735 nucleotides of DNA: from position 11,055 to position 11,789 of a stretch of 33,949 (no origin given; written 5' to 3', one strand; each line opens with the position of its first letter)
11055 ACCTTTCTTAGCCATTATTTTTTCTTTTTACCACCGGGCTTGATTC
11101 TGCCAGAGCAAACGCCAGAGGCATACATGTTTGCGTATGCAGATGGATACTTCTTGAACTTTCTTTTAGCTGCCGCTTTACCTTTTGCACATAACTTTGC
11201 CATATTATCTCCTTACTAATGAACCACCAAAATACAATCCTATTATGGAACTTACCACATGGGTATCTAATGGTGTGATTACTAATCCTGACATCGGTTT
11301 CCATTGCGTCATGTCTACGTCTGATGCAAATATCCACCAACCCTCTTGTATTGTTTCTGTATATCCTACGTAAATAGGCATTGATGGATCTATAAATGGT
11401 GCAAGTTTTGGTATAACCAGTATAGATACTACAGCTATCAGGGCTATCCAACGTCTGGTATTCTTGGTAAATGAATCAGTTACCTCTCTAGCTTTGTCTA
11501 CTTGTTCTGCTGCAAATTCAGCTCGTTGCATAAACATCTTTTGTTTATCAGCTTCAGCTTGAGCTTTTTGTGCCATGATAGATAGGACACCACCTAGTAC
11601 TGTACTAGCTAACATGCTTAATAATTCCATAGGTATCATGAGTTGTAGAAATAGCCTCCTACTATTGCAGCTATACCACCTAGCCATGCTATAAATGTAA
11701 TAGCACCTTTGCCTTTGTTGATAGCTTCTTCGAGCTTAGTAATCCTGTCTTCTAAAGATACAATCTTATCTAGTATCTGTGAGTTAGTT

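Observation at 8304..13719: Desaturases are translationally chained to a lysis-like membrane/secreted-protein cassette with no recognisable endolysin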

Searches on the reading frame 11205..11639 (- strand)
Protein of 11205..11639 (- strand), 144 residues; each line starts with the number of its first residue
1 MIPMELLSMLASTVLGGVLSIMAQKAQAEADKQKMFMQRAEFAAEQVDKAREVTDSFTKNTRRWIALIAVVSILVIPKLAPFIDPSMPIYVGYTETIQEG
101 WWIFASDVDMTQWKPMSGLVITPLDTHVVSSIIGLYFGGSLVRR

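Call 5: search_protein_families(library=pfam, max_evalue=0.1, proteins=[window:11205-11639:-])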
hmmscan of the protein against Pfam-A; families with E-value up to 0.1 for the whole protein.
window:11205-11639:- (144 aa): 1 family
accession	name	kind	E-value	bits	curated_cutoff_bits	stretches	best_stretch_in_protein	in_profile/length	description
PF11295.13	DUF3096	-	0.093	12.9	23.3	0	64-79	2-17/37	Protein of unknown function (DUF3096)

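Call 6: search_protein_families(library=phrogs, max_evalue=0.01, proteins=[window:11205-11639:-])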
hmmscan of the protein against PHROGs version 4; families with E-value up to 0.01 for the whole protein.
window:11205-11639:- (144 aa): 2 families
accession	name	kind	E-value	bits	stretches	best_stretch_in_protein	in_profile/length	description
phrog_38283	-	unknown function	2.9e-07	31.5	1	6-143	4-131/131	-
phrog_12264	-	unknown function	0.0074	17.5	1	2-79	5-83/142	-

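Call 21: search_dna_similar(query=window:11205-11639:-, collection=phages, mode=protein, max_rows=40, max_evalue=0.01)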
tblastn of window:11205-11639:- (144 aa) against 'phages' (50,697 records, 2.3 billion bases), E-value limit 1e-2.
Records with a match: 24; places in all: 24; records where one place covers at least 80% of the query: 24.
Best place of each record, by identity: 60-80% 1; <60% 23.
By first word of the organism name: Pelagibacter 15; Roseobacter 6; uncultured 1; phage 1; Vibrio 1.
By host as written in the record: Candidatus Pelagibacter ubique HTCC1062 10; Candidatus Pelagibacter sp. HTCC7211 3; - 2; Rhodobacteraceae bacterium FZCC0023 2; Rhodobacteraceae bacterium FZCC0040 2; Rhodobacteraceae bacterium FZCC0012 1; Rhodobacteraceae bacterium FZCC0042 1; Candidatus Pelagibacter sp. HTCC1062 1; and 2 more.
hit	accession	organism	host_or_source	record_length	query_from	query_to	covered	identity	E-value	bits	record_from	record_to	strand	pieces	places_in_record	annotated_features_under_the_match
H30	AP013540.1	uncultured phage_MedDCM-OCT-S28-C10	metagenomic fosmid library constructed ...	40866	1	144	100%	61.1%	4e-36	136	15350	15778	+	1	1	hypothetical protein (x2)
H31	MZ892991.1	Roseobacter phage CRP-603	Rhodobacteraceae bacterium FZCC0012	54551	2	143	99%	50.3%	9e-25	103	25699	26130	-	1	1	hypothetical protein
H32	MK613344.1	Roseobacter phage CRP-2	Rhodobacteraceae bacterium FZCC0023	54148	2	143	99%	49.7%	3e-24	102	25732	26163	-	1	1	hypothetical protein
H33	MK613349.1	Roseobacter phage CRP-7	Rhodobacteraceae bacterium FZCC0042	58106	2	143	99%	47.3%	1e-27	112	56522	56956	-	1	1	hypothetical protein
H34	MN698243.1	Pelagibacter phage HTVC104P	Candidatus Pelagibacter sp. HTCC7211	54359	2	144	99%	46.9%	7e-23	99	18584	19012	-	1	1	hypothetical protein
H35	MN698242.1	Pelagibacter phage HTVC103P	Candidatus Pelagibacter sp. HTCC7211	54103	2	144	99%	46.9%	8e-23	98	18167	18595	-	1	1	hypothetical protein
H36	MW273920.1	Pelagibacter phage HTVC024P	Candidatus Pelagibacter sp. HTCC1062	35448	2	144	99%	46.9%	3e-22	97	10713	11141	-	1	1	putative peptidase M15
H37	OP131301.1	Pelagibacter phage Skadi-4 EXVC104P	Candidatus Pelagibacter ubique HTCC1062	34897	1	144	100%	45.9%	2e-22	97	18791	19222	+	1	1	peptidase M15 | myosin_tail_1 domain-containing protein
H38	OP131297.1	Pelagibacter phage Skadi-3 EXVC103P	Candidatus Pelagibacter ubique HTCC1062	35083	1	144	100%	45.9%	2e-22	97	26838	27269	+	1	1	peptidase M15 | myosin_tail_1 domain-containing protein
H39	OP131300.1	Pelagibacter phage Skadi-7 EXVC107P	Candidatus Pelagibacter ubique HTCC1062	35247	1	144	100%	45.9%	2e-22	97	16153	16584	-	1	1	peptidase M15 | myosin_tail_1 domain-containing protein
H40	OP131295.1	Pelagibacter phage Skadi-10 EXVC110P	Candidatus Pelagibacter ubique HTCC1062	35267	1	144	100%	45.9%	2e-22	97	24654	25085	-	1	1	peptidase M15 | myosin_tail_1 domain-containing protein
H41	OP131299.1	Pelagibacter phage Skadi-2 EXVC102P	Candidatus Pelagibacter ubique HTCC1062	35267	1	144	100%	45.9%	2e-22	97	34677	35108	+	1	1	peptidase M15 | myosin_tail_1 domain-containing protein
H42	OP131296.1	Pelagibacter phage Skadi-8 EXVC108P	Candidatus Pelagibacter ubique HTCC1062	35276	1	144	100%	45.9%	2e-22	97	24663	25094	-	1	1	peptidase M15 | myosin_tail_1 domain-containing protein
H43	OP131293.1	Pelagibacter phage Skadi-5 EXVC105P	Candidatus Pelagibacter ubique HTCC1062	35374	1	144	100%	45.9%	2e-22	97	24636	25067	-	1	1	peptidase M15 | myosin_tail_1 domain-containing protein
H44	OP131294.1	Pelagibacter phage Skadi-6 EXVC106P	Candidatus Pelagibacter ubique HTCC1062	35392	1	144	100%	45.9%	2e-22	97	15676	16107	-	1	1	peptidase M15 | myosin_tail_1 domain-containing protein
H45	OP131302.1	Pelagibacter phage Skadi-1 EXVC101P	Candidatus Pelagibacter ubique HTCC1062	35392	1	144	100%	45.9%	2e-22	97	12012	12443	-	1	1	peptidase M15 | myosin_tail_1 domain-containing protein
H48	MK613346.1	Roseobacter phage CRP-4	Rhodobacteraceae bacterium FZCC0023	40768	2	143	99%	45.9%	1e-25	106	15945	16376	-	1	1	hypothetical protein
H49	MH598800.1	Pelagibacter phage HTVC031P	Candidatus Pelagibacter ubique HTCC1062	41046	2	144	99%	45.5%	3e-22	97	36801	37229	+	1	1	hypothetical protein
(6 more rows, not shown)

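Call 23: get_annotated_region(hit=H45, flank=3500)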
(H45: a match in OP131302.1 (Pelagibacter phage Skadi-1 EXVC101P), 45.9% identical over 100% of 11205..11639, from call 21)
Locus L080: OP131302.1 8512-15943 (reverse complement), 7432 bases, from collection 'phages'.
description: Pelagibacter phage Skadi-1 EXVC101P, complete genome.
organism: Pelagibacter phage Skadi-1 EXVC101P (NCBI taxid 2971099)
taxonomy: Viruses; Duplodnaviria; Heunggongvirae; Uroviricota; Caudoviricetes
host: Candidatus Pelagibacter ubique HTCC1062; source: surface seawater; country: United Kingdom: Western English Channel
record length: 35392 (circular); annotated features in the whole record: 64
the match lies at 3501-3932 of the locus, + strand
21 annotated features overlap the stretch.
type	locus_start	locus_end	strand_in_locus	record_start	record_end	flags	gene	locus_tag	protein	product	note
CDS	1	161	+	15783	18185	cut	-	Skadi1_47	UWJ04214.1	putative tail fiber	-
CDS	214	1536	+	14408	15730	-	-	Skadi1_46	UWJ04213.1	hypothetical protein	Phage_cluster_5085_PFAM-SPRY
CDS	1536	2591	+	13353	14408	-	-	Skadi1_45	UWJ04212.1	hypothetical protein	-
CDS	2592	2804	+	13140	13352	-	-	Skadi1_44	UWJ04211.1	hypothetical protein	-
CDS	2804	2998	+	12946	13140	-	-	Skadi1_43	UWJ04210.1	hypothetical protein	-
CDS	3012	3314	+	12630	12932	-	-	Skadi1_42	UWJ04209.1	hypothetical protein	-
CDS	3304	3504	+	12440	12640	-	-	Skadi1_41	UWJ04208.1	myosin_tail_1 domain-containing protein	-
CDS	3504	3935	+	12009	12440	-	-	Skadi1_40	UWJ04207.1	peptidase M15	-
CDS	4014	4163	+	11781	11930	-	-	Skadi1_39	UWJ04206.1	hypothetical protein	-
CDS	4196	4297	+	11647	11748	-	-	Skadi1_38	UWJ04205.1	putative transmembrane protein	-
CDS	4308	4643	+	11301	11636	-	-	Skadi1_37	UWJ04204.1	hypothetical protein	-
CDS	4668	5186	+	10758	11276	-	-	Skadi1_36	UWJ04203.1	micro-tubular organizer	Micro-tubular organiser Mto1 C-term Mto2-binding region PF12808.7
CDS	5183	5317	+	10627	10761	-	-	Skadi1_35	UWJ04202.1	hypothetical protein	-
CDS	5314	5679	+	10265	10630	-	-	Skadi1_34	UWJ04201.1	hypothetical protein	-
CDS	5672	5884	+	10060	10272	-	-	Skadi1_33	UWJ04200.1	hypothetical protein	-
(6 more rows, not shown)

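Call 24: get_annotated_region(hit=H36, flank=3500)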
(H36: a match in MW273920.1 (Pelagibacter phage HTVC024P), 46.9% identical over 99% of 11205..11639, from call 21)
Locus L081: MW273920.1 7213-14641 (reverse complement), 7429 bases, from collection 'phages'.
description: Pelagibacter phage HTVC024P, complete genome.
organism: Pelagibacter phage HTVC024P (NCBI taxid 2796518)
taxonomy: Viruses; Duplodnaviria; Heunggongvirae; Uroviricota; Caudoviricetes
host: Candidatus Pelagibacter sp. HTCC1062; source: seawater; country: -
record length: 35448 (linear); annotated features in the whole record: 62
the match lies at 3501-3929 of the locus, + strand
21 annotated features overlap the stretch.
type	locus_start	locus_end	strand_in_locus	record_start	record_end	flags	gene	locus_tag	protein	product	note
CDS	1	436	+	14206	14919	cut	-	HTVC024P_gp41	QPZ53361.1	hypothetical protein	-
CDS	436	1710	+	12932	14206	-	-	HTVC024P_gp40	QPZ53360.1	hypothetical protein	-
CDS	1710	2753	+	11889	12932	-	-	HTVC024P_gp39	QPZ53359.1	hypothetical protein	-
CDS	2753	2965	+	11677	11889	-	-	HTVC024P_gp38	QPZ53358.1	hypothetical protein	-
CDS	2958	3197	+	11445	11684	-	-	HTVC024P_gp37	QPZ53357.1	hypothetical protein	-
CDS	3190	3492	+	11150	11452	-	-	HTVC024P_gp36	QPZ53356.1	hypothetical protein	-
CDS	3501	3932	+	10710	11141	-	-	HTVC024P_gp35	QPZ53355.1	putative peptidase M15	-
CDS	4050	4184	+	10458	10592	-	-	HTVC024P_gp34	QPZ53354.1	hypothetical protein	-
CDS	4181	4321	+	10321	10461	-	-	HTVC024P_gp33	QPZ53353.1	hypothetical protein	-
CDS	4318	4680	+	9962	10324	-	-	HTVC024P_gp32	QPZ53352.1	hypothetical protein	-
CDS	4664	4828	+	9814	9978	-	-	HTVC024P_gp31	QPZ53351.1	hypothetical protein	-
CDS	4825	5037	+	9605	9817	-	-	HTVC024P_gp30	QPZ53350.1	hypothetical protein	-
CDS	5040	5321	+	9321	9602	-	-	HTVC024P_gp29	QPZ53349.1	hypothetical protein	-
CDS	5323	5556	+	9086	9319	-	-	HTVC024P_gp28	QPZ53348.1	hypothetical protein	-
CDS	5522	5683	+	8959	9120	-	-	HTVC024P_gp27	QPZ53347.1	hypothetical protein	-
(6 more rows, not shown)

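Call 25: find_homologous_proteins(query=window:11205-11639:-, max_evalue=0.001)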
Query window:11205-11639:- (144 aa): 814 proteins with E <= 0.001 among 839 candidates; the best 120 are listed.
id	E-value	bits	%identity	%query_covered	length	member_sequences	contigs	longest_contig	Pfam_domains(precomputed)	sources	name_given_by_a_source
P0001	2.1e-83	295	93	100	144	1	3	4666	-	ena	-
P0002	5.1e-83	294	93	100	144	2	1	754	-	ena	-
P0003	1.1e-81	289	94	98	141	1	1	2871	-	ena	-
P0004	1.4e-81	289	94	98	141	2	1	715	-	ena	-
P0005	1.8e-81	289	93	100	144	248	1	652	-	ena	-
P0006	4.3e-81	287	90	100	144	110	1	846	-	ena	-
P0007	2.7e-80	285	92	100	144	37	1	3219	-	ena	-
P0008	3.5e-80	284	91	100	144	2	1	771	-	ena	-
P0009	5.6e-79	281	92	100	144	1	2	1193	-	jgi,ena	-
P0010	6.2e-79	280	88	100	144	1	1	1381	-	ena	-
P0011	6.2e-79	280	88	100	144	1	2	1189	-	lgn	-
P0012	1.6e-78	279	87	100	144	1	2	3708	-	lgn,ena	-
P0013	3.1e-78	278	88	100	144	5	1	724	-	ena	-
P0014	3.1e-78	278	87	100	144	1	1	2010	-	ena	-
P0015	5.9e-78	277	86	100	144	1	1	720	-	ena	-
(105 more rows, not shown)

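Call 36: search_protein_families(library=pfam, max_evalue=1, proteins=[L080:3504-3935:+, L080:3304-3504:+, L080:3012-3314:+, L080:4308-4643:+, L080:4668-5186:+, L080:5314-5679:+, L080:1536-2591:+, L081:3501-3932:+])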
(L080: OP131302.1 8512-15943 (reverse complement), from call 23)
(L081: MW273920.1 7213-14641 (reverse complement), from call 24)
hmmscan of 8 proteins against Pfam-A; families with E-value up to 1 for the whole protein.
L080:3504-3935:+ (143 aa): 0 families

L080:3304-3504:+ (66 aa): 5 families
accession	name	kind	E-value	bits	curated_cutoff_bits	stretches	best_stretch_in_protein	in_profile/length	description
PF15233.11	SYCE1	-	0.0061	17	27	1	8-61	54-107/152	Synaptonemal complex central element protein 1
PF15910.11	V-set_2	-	0.013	16.2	28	1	4-54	13-67/112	ICOS V-set domain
PF06005.17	ZapB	-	0.035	15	31.5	1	15-62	18-65/71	Cell division protein ZapB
PF01166.23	TSC22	-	0.052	14.2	30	1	14-38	13-37/57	TSC-22/dip/bun family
PF22417.1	Hmr1_E-cad-like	-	0.11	12.8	27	0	56-63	4-12/23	Cadherin-related hmr-1 E-cadherin-like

L080:3012-3314:+ (100 aa): 0 families

L080:4308-4643:+ (111 aa): 7 families
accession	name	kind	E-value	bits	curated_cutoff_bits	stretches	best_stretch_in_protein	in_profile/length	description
PF02181.28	FH2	-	0.0066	16.1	34.8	1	43-108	268-333/372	Formin Homology 2 Domain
PF23067.1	MG280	-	0.0071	16.3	27.4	1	46-106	65-125/259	Uncharacterised protein MG280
PF18052.6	Rx_N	-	0.014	15.9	27.7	1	53-110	20-76/93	Rx N-terminal domain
PF21097.3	SR_plectin_7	-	0.041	14.7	27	1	40-87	44-90/116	Spectrin repeat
PF10473.14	CENP-F_leu_zip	-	0.049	14.1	34.5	1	53-109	26-82/140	Leucine-rich repeats of kinetochore protein Cenp-F/LEK1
PF14909.12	SPATA6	-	0.089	13.2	27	1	22-76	52-104/139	Spermatogenesis-assoc protein 6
PF16515.11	HIP1_clath_bdg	-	0.094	13.5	28.8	1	37-80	38-81/99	Clathrin-binding domain of Huntingtin-interacting protein 1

L080:4668-5186:+ (172 aa): 2 families
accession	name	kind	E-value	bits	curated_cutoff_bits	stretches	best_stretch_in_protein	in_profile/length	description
PF12808.12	Mto2_bdg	-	0.032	15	22.3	1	83-109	25-51/52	Micro-tubular organiser Mto1 C-term Mto2-binding region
PF25078.1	DUF7801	-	0.1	13.2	33.2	1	84-161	57-131/155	Domain of unknown function (DUF7801)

L080:5314-5679:+ (121 aa): 15 families
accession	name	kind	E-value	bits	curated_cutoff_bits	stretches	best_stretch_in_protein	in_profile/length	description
PF08393.18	DHC_N2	-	0.0051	16.2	31.9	1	62-115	5-61/403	Dynein heavy chain, N-terminal region 2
PF23203.1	KIF21A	-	0.0097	16.1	28.5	1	77-113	14-50/161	KIF21A-like domain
PF25007.1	DYH2-5-8_CC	-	0.011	15.9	27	1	38-108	37-104/120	Dynein axonemal heavy chain 2/5/8 coiled-coil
PF06160.17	EzrA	-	0.015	14.1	39.6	1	68-113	443-488/557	Septation ring formation regulator, EzrA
PF13250.11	DUF4041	-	0.021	15.1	27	0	91-112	22-43/56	Domain of unknown function (DUF4041)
PF21689.3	TorS_sensor_domain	-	0.026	14.5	27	1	34-113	6-85/275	Sensor protein TorS, sensor domain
PF04906.18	Tweety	-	0.049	12.8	31.8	1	16-111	89-181/431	Tweety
PF08650.15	DASH_Dad4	-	0.055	13.9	29.8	1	58-106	3-51/71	DASH complex subunit Dad4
PF05377.16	FlaC_arch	-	0.057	14.3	27.8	0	69-86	24-41/55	Flagella accessory protein C (FlaC)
PF19084.5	DUF5775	-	0.061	14.1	28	0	92-111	21-40/81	Family of unknown function (DUF5775)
PF08702.15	Fib_alpha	-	0.082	13.5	29.9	1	59-115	70-127/143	Fibrinogen alpha/beta chain family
PF10451.15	Stn1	-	0.091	12.2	21.5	1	3-48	106-150/252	Telomere regulation protein Stn1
PF06667.17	PspB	-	0.15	12.5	25.6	1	53-83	28-58/73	Phage shock protein B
PF00512.31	HisKA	-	0.23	11.9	26.9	1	47-86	22-58/66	His Kinase A (phospho-acceptor) domain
PF02439.20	Adeno_E3_CR2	-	0.25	11.6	36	1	15-27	4-16/38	Adenovirus E3 region protein CR2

L080:1536-2591:+ (351 aa): 1 family
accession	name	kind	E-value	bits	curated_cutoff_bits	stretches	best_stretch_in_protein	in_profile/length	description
PF24299.1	DUF7483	-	8e-127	423.3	27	1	8-339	1-330/330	Domain of unknown function (DUF7483)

L081:3501-3932:+ (143 aa): 0 families

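Call 39: predict_structure(alignment_id=A3)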
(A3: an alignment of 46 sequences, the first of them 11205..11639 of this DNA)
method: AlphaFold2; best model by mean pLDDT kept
length: 144 residues; sequences in the alignment: 46
mean_pLDDT: 53.3   pTM: 0.27
mean pLDDT of the five models: 53.3, 52.9, 50.6, 48.8, 46.7
residues with pLDDT >= 90: 0; 70-90: 13; 50-70: 69; < 50: 62
segments of 3 or more residues with pLDDT < 50: 48-50, 87-144
pLDDT, mean of each block of 10 residues (from residue 1): 67 71 67 61 52 59 67 63 53 33 37 40 44 43 31
secondary structure, 60 per line:
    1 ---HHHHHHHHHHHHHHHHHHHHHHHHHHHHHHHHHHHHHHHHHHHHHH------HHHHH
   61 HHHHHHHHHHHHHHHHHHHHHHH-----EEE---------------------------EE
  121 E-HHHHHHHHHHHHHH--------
elements in order: H4-49 H56-83 E89-91 E119-121 H123-136

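Call 44: search_protein_families(library=ncbifam, max_evalue=0.1, proteins=[window:11205-11639:-])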
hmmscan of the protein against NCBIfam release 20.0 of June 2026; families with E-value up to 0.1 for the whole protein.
window:11205-11639:- (144 aa): 2 families
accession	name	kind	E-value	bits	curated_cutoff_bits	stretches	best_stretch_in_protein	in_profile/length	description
NF005194.1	PRK06666.1-5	equivalog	0.005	16.1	206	1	15-140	19-138/327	flagellar motor switch protein FliM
TIGR01938.1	nqrC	equivalog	0.0053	16.4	144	1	6-63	13-72/251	NADH:ubiquinone reductase (Na(+)-transporting) subunit C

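Call 45: get_annotated_region(hit=H48, flank=3000)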
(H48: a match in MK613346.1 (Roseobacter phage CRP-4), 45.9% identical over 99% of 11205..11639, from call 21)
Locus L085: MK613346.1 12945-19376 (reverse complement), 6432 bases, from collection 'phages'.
description: Roseobacter phage CRP-4, complete genome.
organism: Roseobacter phage CRP-4 (NCBI taxid 2559283)
taxonomy: Viruses; Duplodnaviria; Heunggongvirae; Uroviricota; Caudoviricetes; Zobellviridae; Cobavirinae; Veravirus
host: Rhodobacteraceae bacterium FZCC0023; source: East Sea of China; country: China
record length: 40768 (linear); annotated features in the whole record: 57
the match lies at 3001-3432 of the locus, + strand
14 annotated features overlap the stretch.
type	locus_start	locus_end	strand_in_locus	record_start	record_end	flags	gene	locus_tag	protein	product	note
CDS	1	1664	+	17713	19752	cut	-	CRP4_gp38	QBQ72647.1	hypothetical protein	-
CDS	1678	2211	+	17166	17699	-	-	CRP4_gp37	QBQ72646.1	hypothetical protein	-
CDS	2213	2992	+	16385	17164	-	-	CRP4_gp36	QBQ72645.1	hypothetical protein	-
CDS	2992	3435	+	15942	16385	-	-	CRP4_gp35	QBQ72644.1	hypothetical protein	-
CDS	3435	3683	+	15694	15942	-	-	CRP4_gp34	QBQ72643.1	hypothetical protein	-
CDS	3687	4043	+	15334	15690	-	-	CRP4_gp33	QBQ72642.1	hypothetical protein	-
CDS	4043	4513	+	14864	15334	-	-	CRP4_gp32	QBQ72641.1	hypothetical protein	-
CDS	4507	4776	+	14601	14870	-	-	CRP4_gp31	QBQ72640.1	hypothetical protein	-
CDS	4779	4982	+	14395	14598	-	-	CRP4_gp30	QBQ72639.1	hypothetical protein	-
CDS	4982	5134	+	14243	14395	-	-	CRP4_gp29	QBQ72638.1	hypothetical protein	-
CDS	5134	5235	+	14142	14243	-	-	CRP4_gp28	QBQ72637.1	hypothetical protein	-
CDS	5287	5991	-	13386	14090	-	-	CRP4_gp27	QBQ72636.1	phosphate starvation-inducible protein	-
CDS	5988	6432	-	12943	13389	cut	-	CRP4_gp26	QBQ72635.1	hypothetical protein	-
CDS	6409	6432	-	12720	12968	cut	-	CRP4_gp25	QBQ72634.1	glutaredoxin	-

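Call 46: get_annotated_region(hit=H49, flank=3000)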
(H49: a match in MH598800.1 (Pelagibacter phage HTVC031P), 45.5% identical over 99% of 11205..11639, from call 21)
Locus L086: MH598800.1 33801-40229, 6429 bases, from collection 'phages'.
description: Pelagibacter phage HTVC031P, complete genome.
organism: Pelagibacter phage HTVC031P (NCBI taxid 2283017)
taxonomy: Viruses; Duplodnaviria; Heunggongvirae; Uroviricota; Caudoviricetes; Autographiviridae; Pelagivirus
host: Candidatus Pelagibacter ubique HTCC1062; source: seawater; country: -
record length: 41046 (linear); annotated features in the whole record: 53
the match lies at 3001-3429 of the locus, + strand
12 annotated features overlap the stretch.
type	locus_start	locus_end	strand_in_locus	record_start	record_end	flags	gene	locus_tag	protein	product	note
CDS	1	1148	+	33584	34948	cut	-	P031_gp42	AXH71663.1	lectin domain containing protein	-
CDS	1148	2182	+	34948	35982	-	-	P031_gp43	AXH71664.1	hypothetical protein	-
CDS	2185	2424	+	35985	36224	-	-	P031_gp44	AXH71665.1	hypothetical protein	-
CDS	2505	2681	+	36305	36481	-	-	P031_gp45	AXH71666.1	hypothetical protein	-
CDS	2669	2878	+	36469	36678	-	-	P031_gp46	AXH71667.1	hypothetical protein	-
CDS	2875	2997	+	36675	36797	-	-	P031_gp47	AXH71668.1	hypothetical protein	-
CDS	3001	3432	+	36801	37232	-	-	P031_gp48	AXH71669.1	hypothetical protein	-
CDS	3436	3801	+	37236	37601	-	-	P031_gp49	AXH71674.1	hypothetical protein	-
CDS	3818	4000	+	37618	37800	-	-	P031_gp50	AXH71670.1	hypothetical protein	-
CDS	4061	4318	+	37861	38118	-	-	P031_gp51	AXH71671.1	hypothetical protein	-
CDS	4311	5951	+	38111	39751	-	-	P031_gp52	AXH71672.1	DNA maturase B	-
CDS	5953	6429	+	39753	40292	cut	-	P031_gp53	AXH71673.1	putative peptidase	-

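Call 47: get_annotated_region(hit=H30, flank=4000)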
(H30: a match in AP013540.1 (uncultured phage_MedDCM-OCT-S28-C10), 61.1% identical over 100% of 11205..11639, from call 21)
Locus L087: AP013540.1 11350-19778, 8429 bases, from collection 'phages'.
description: Uncultured phage_MedDCM-OCT-S28-C10 DNA, complete genome, group G8, isolate: uvMED-CGR-C62A-MedDCM-OCT-S28-C10.
organism: uncultured phage_MedDCM-OCT-S28-C10 (NCBI taxid 2741077)
taxonomy: Viruses; Duplodnaviria; Heunggongvirae; Uroviricota; Caudoviricetes; Autographiviridae; Votkovvirus; Votkovvirus S28C10
host: -; source: metagenomic fosmid library constructed from the 0.2-5um-size plankton collected from the deep chlorophyll ...; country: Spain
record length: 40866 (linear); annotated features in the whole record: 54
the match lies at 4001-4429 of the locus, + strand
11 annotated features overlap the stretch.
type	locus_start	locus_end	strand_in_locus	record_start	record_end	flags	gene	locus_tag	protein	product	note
CDS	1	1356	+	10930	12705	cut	-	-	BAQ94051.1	tail fiber protein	-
CDS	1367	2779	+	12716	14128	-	-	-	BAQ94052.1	SPRY domain containing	-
CDS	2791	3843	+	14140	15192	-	-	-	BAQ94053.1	hypothetical protein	-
CDS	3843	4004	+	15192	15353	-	-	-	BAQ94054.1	hypothetical protein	-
CDS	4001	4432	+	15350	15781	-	-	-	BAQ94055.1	hypothetical protein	-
CDS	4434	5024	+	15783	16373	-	-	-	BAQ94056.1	hypothetical protein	-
CDS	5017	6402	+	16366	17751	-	-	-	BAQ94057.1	putative carbohydrate binding domain containing protein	-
CDS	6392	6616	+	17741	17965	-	-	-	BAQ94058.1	Protein of unknown function (DUF2730)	-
CDS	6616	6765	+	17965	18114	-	-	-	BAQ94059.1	hypothetical protein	-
CDS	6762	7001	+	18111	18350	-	-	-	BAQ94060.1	hypothetical protein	-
CDS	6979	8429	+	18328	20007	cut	-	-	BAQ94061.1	terminase large subunit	-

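Call 66: search_solved_structures(query=A3, max_evalue=5)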
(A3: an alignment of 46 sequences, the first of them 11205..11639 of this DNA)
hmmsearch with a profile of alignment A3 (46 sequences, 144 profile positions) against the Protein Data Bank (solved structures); distinct sequences matched with E-value up to 5: 0.
